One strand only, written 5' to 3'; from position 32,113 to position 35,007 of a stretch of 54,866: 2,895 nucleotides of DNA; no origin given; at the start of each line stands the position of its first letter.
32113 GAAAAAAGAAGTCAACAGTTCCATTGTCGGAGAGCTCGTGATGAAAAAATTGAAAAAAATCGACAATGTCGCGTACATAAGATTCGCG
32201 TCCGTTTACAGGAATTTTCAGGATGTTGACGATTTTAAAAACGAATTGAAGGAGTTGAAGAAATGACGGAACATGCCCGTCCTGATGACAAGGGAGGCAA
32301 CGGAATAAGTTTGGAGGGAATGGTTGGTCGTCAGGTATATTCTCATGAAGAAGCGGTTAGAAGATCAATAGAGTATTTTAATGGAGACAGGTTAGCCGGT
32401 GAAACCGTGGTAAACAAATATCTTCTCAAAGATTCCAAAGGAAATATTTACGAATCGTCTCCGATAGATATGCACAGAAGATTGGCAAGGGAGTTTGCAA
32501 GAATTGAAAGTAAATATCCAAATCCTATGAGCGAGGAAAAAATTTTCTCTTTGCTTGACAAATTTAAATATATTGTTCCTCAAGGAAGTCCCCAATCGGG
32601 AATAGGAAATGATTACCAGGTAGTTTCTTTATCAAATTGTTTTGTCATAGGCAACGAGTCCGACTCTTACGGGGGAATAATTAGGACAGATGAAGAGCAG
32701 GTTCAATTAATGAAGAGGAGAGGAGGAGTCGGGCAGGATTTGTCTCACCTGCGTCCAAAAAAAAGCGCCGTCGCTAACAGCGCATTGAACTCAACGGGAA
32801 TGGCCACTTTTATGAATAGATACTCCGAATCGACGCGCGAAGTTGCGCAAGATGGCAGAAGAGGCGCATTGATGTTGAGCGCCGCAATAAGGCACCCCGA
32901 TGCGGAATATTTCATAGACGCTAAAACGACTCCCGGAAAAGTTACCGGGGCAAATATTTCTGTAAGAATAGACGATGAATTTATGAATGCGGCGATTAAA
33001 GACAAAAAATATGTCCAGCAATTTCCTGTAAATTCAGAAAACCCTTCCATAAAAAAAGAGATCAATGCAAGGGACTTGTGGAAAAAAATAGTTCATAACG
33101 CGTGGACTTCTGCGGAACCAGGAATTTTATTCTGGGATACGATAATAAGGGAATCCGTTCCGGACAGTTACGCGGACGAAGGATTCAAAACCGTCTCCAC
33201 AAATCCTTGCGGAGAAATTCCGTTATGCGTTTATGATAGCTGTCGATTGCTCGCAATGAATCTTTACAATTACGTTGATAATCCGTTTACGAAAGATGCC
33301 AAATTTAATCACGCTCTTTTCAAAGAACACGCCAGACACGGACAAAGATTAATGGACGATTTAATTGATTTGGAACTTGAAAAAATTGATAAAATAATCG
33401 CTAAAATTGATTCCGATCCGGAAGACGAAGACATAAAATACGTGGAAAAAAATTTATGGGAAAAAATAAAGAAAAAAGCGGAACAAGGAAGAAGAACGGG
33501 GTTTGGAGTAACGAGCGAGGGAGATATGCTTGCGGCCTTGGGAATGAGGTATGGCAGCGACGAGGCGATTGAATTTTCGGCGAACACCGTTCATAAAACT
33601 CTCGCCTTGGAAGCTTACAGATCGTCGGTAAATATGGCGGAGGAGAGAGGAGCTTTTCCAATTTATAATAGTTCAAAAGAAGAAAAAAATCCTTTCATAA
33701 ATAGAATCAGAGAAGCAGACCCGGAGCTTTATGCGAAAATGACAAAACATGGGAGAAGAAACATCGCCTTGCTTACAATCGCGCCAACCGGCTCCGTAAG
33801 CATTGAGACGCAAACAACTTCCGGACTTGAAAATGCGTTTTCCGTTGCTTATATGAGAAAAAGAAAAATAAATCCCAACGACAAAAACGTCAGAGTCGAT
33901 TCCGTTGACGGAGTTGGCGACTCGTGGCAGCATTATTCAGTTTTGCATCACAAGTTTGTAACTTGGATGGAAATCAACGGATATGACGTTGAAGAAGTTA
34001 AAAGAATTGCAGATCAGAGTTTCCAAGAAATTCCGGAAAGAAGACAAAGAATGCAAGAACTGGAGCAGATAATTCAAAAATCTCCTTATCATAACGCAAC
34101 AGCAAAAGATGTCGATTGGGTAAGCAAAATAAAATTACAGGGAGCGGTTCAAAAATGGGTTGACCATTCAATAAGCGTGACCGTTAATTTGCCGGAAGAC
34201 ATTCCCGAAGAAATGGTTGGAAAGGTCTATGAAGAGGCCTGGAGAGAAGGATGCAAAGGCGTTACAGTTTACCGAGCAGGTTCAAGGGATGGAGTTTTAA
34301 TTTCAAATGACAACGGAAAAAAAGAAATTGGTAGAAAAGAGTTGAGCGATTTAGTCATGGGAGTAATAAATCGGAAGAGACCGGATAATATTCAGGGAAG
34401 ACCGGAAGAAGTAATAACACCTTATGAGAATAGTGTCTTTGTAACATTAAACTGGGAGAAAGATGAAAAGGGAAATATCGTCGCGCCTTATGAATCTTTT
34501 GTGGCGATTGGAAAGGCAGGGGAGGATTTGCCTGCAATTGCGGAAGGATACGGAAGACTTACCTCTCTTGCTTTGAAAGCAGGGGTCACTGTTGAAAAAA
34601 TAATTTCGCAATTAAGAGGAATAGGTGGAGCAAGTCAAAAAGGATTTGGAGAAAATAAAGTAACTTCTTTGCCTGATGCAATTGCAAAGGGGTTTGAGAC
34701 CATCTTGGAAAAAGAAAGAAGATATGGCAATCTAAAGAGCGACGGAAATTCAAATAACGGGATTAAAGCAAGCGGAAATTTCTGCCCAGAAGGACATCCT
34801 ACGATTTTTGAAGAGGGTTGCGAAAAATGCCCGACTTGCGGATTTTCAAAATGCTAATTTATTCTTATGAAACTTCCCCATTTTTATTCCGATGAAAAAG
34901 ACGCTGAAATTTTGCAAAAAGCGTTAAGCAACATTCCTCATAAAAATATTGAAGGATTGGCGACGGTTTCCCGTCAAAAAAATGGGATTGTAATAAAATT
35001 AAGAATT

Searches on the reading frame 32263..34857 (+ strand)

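Call 75: search_protein_families(library=ncbifam, proteins=[window:32263-34857:+], max_evalue=0.00001)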
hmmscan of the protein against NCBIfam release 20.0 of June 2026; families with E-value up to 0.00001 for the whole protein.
window:32263-34857:+ (864 aa): 20 families
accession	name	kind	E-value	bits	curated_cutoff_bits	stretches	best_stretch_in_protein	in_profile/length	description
TIGR02504.1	NrdJ_Z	equivalog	6.9e-159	530.2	399.95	1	48-678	4-604/606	adenosylcobalamin-dependent ribonucleoside-diphosphate reductase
NF006417.0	PRK08665.1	equivalog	1.3e-134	450.3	961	2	399-864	336-758/759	vitamin B12-dependent ribonucleotide reductase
NF005010.0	PRK06406.1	subfamily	1e-73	248.9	1125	2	114-378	240-493/771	vitamin B12-dependent ribonucleotide reductase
NF005991.0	PRK08115.1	equivalog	4.4e-68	230.1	854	3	265-580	431-723/858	vitamin B12-dependent ribonucleotide reductase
NF005401.0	PRK06948.1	subfamily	3e-63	214.4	906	3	148-370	116-348/604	ribonucleotide reductase-like protein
TIGR02506.1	NrdE_NrdA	equivalog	3.8e-58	197.4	341.05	2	47-536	5-503/616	ribonucleoside-diphosphate reductase subunit alpha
NF005122.0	PRK06556.1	equivalog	1.5e-50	171.9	859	3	400-786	423-820/960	vitamin B12-dependent ribonucleotide reductase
NF006207.0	PRK08332.1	equivalog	2e-44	151.3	2400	2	302-689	1231-1571/1684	vitamin B12-dependent ribonucleotide reductase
NF006577.0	PRK09102.1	equivalog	3.7e-39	134.5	620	1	69-324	46-292/604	ribonucleoside-diphosphate reductase subunit alpha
NF005736.0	PRK07562.1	equivalog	1e-35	122.7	1737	2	230-475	397-607/1222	vitamin B12-dependent ribonucleotide reductase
NF005101.0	PRK06539.1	equivalog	1.6e-34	119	988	2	47-255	154-360/822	ribonucleoside-diphosphate reductase subunit alpha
NF006279.0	PRK08447.1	equivalog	3.2e-30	105.2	1082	2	47-319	143-429/789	ribonucleoside-diphosphate reductase subunit alpha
NF006665.0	PRK09209.1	equivalog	2.3e-27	95.6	1057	2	406-535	536-667/761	ribonucleoside-diphosphate reductase subunit alpha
NF005483.0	PRK07088.1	equivalog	8.2e-27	93.7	1214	2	248-535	393-671/764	ribonucleoside-diphosphate reductase subunit alpha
NF005544.0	PRK07207.1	equivalog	9.6e-24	83.2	965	1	401-528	649-793/965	ribonucleoside-diphosphate reductase subunit alpha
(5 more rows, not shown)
